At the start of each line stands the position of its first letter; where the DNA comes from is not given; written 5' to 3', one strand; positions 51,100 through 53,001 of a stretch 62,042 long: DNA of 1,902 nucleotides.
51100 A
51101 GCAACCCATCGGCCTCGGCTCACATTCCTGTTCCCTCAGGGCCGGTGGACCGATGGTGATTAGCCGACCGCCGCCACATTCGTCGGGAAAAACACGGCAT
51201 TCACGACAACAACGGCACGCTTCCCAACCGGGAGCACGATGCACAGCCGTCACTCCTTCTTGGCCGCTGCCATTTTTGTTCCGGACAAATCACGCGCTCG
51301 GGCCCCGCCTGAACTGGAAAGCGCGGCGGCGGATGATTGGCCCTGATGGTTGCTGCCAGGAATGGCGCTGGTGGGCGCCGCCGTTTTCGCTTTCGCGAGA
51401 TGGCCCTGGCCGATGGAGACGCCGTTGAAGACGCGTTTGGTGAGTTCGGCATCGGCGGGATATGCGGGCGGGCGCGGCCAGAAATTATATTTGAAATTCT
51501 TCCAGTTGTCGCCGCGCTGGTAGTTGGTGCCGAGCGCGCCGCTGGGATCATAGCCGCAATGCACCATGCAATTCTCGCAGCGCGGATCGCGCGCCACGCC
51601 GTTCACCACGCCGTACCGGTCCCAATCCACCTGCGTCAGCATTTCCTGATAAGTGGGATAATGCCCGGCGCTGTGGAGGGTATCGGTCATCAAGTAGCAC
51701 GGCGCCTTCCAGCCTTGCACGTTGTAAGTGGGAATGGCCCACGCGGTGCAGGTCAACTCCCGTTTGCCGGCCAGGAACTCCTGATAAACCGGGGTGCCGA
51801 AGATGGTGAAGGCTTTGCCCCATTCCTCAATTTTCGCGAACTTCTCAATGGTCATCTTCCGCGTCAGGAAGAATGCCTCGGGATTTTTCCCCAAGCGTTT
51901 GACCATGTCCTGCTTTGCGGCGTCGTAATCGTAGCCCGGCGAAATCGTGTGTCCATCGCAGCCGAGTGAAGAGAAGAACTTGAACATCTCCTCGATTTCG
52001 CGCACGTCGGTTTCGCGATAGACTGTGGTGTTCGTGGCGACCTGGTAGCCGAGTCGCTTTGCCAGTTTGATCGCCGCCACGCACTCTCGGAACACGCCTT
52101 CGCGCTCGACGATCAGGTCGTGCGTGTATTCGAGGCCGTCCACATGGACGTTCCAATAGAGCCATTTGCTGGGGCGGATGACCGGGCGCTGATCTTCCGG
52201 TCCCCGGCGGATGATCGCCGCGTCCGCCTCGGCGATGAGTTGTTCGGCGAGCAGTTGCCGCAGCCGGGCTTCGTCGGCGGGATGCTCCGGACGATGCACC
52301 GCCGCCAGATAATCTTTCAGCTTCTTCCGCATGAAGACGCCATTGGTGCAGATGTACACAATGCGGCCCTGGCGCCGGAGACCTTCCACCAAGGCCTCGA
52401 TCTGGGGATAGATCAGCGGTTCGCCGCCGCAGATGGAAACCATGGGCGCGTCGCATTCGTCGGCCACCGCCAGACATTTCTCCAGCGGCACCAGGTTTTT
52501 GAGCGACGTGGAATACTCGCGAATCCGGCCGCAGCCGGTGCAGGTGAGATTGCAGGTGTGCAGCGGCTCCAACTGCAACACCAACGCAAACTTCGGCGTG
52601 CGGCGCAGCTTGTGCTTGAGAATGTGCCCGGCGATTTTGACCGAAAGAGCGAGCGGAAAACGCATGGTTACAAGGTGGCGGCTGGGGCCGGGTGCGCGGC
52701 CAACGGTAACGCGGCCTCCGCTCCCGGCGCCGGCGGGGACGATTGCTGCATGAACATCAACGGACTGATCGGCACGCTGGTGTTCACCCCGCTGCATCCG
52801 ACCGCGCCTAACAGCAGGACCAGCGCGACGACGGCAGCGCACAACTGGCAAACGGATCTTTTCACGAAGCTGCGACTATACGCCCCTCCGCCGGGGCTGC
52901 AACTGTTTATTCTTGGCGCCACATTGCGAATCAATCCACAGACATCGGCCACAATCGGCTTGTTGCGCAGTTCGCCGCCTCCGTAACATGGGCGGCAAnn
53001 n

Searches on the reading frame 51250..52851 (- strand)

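Call 70: search_protein_families(library=pfam, proteins=[window:51250-52851:-], max_evalue=0.00001)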
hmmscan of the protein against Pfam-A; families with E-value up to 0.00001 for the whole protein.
window:51250-52851:- (533 aa): 2 families
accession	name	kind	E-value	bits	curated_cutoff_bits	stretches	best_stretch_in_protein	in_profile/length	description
PF11946.13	DUF3463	-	9.7e-36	123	31.3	1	302-445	2-127/134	Domain of unknown function (DUF3463)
PF04055.27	Radical_SAM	-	3.7e-13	50.4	29.5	1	96-190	3-107/166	Radical SAM superfamily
